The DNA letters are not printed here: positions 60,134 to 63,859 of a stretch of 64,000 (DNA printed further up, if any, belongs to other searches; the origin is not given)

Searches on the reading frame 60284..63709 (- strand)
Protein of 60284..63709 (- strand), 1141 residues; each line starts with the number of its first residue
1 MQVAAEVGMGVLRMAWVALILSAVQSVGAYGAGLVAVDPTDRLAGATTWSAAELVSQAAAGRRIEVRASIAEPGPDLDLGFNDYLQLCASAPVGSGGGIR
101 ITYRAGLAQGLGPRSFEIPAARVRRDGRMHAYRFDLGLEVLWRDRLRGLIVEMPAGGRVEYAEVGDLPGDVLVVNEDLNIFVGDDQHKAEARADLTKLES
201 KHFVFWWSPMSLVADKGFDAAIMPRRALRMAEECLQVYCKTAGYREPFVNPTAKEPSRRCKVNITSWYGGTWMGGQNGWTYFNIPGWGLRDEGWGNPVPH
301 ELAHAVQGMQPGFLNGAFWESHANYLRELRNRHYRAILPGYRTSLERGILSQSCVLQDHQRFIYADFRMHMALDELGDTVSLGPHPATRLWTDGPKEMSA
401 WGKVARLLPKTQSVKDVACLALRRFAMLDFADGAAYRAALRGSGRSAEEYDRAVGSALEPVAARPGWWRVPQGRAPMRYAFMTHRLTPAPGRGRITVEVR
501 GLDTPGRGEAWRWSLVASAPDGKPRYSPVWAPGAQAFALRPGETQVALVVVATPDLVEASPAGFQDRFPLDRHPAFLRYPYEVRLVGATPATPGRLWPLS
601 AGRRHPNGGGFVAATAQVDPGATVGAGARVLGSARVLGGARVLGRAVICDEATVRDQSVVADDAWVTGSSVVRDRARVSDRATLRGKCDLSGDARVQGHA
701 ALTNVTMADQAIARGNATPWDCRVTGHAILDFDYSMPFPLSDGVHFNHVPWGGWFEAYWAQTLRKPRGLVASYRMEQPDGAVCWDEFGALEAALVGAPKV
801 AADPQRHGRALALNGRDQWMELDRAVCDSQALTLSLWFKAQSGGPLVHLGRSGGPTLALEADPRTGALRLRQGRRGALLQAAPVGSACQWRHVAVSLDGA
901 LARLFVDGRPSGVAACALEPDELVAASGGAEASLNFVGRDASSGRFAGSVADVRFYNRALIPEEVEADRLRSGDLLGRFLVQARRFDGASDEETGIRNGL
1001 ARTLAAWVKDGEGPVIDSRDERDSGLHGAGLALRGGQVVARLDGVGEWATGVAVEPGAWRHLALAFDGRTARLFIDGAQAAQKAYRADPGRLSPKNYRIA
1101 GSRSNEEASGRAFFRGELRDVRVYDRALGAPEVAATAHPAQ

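Call 55: search_protein_families(library=pfam, proteins=[window:60284-63709:-], max_evalue=0.001)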
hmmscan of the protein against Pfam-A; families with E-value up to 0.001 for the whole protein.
window:60284-63709:- (1141 aa): 3 families
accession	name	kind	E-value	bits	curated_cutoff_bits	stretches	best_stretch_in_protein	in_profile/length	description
PF13385.13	Laminin_G_3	-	6.4e-35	121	27.6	2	1003-1134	20-151/151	Concanavalin A-like lectin/glucanases superfamily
PF19527.4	DUF6055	-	5.6e-23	82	27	1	196-590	31-415/417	Family of unknown function (DUF6055)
PF02210.31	Laminin_G_2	-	6.1e-06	27.2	22.9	0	1031-1123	23-123/126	Laminin G domain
